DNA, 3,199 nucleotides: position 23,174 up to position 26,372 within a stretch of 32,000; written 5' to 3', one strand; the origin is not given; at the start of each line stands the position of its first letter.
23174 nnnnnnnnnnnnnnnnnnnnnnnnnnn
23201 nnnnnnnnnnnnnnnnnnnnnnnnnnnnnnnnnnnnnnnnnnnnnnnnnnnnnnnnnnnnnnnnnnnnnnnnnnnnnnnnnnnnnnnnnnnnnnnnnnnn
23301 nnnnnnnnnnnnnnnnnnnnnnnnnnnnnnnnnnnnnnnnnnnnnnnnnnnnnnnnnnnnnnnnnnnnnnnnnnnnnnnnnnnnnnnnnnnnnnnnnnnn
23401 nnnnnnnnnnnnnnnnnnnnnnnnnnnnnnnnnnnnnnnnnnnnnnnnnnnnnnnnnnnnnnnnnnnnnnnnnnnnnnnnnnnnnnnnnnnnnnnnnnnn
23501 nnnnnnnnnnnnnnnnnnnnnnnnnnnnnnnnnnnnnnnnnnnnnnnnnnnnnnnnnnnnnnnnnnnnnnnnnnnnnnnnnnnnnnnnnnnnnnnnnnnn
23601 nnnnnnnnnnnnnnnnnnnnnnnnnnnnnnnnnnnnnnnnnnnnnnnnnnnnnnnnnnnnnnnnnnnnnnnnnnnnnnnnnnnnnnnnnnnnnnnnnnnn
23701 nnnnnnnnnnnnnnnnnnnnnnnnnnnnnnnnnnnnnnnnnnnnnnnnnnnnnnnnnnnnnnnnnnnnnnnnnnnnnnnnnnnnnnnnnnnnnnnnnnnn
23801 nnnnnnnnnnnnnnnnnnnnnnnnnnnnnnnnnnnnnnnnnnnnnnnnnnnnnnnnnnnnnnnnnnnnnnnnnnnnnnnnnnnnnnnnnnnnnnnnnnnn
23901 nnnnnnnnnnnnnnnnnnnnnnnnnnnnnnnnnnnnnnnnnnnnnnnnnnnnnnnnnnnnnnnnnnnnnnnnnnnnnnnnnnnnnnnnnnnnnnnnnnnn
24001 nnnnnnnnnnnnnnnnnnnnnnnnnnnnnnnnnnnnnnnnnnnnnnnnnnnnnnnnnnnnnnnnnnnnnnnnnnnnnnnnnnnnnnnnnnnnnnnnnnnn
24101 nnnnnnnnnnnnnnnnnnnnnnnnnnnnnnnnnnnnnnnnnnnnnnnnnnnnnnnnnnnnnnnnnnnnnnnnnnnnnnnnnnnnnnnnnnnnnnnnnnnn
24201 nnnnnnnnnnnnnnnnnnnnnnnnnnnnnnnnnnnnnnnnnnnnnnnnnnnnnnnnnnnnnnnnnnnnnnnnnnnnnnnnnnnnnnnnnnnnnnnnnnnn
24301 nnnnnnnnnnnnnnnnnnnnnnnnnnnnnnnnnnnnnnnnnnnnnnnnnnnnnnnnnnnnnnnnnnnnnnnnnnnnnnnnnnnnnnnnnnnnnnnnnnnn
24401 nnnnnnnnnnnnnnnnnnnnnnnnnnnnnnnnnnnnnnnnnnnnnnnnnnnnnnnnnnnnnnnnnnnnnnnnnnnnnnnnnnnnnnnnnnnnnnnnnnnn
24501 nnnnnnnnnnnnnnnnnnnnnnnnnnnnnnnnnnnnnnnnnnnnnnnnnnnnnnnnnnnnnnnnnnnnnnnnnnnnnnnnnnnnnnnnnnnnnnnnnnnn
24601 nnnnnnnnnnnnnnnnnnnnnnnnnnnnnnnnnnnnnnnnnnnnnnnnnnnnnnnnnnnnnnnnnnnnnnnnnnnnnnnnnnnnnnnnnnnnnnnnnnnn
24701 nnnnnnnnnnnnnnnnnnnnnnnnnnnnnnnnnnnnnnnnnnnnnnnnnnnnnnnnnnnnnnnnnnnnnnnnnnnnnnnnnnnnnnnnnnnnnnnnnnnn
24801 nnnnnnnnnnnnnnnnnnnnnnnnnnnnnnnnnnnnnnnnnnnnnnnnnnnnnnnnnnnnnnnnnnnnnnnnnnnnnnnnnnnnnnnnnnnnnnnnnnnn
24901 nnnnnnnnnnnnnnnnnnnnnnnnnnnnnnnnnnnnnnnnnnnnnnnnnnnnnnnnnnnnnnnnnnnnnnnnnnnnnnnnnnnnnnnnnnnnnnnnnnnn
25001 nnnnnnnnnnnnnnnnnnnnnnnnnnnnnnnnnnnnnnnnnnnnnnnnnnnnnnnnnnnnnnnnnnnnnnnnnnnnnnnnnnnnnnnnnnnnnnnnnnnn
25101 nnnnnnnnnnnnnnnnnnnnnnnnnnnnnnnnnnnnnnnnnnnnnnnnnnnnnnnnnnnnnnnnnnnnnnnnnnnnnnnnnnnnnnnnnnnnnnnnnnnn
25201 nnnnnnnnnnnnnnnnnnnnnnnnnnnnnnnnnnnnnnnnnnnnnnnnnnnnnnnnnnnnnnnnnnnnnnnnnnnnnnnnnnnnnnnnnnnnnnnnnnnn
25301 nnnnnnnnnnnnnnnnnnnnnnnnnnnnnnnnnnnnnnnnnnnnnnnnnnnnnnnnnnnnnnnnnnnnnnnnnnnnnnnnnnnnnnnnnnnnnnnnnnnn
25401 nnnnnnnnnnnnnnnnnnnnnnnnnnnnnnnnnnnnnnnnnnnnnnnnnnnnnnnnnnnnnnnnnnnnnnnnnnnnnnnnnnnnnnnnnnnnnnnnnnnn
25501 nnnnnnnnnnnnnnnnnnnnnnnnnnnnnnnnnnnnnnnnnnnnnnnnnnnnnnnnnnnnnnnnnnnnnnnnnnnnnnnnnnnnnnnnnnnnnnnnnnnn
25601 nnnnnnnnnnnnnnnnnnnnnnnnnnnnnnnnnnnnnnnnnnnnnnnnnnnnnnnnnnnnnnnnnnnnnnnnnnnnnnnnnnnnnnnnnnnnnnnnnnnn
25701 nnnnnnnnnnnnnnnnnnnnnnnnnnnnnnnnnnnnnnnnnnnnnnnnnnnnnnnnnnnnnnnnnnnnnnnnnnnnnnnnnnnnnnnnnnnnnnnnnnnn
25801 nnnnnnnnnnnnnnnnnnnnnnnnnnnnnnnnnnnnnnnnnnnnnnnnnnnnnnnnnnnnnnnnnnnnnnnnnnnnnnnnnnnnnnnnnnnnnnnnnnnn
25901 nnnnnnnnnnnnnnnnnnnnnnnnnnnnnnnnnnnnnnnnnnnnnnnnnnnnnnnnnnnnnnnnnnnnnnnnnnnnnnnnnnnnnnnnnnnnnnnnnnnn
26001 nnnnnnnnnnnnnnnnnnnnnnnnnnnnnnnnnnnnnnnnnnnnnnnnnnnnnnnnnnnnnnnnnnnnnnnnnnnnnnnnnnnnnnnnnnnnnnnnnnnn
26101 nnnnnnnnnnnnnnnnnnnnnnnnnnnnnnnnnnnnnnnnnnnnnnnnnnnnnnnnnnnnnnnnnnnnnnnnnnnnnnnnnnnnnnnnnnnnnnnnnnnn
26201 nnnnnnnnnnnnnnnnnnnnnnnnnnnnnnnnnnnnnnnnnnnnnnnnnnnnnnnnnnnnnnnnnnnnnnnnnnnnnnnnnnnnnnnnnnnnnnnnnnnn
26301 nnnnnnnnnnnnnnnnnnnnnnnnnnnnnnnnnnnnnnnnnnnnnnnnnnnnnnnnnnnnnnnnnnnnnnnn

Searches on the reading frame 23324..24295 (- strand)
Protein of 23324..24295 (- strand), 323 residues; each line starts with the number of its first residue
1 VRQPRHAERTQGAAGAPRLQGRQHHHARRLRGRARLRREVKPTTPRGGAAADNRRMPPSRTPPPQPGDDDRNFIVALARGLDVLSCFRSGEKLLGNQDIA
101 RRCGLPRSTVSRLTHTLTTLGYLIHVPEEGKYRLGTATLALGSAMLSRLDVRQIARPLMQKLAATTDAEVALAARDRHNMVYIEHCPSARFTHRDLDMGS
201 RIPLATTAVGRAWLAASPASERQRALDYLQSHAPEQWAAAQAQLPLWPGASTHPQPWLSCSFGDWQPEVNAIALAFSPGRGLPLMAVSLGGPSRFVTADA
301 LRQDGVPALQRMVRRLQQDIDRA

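Call 88: search_protein_families(library=pfam, proteins=[window:23324-24295:-], max_evalue=0.00001)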
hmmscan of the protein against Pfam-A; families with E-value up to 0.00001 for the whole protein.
window:23324-24295:- (323 aa): 2 families
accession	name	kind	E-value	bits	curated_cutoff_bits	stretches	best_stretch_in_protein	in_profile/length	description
PF09339.16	HTH_IclR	-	5.2e-17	61.8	22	1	76-123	1-48/52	IclR helix-turn-helix domain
PF01614.24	IclR_C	-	2.6e-15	56.8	24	1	144-232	2-92/174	Bacterial transcriptional regulator IclR C-terminal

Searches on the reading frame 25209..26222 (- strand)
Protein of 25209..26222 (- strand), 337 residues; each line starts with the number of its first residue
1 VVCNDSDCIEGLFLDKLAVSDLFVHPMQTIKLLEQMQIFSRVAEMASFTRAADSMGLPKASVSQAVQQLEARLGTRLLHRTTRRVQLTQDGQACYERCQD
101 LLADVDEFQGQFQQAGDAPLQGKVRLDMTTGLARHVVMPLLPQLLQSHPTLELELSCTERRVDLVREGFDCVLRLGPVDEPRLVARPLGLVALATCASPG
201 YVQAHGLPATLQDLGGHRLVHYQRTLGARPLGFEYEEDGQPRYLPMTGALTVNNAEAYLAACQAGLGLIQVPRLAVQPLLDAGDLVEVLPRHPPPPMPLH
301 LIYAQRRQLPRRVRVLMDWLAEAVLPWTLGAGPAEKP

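Call 88: search_protein_families(library=pfam, proteins=[window:25209-26222:-], max_evalue=0.00001)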
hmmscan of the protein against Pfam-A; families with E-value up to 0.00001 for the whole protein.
window:25209-26222:- (337 aa): 2 families
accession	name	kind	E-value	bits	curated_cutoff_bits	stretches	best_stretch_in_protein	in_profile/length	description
PF03466.25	LysR_substrate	-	3e-39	135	28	1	119-323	3-207/209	LysR substrate binding domain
PF00126.33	HTH_1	-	1.3e-20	73.5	26.6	1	33-92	1-60/60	Bacterial regulatory helix-turn-helix protein, lysR family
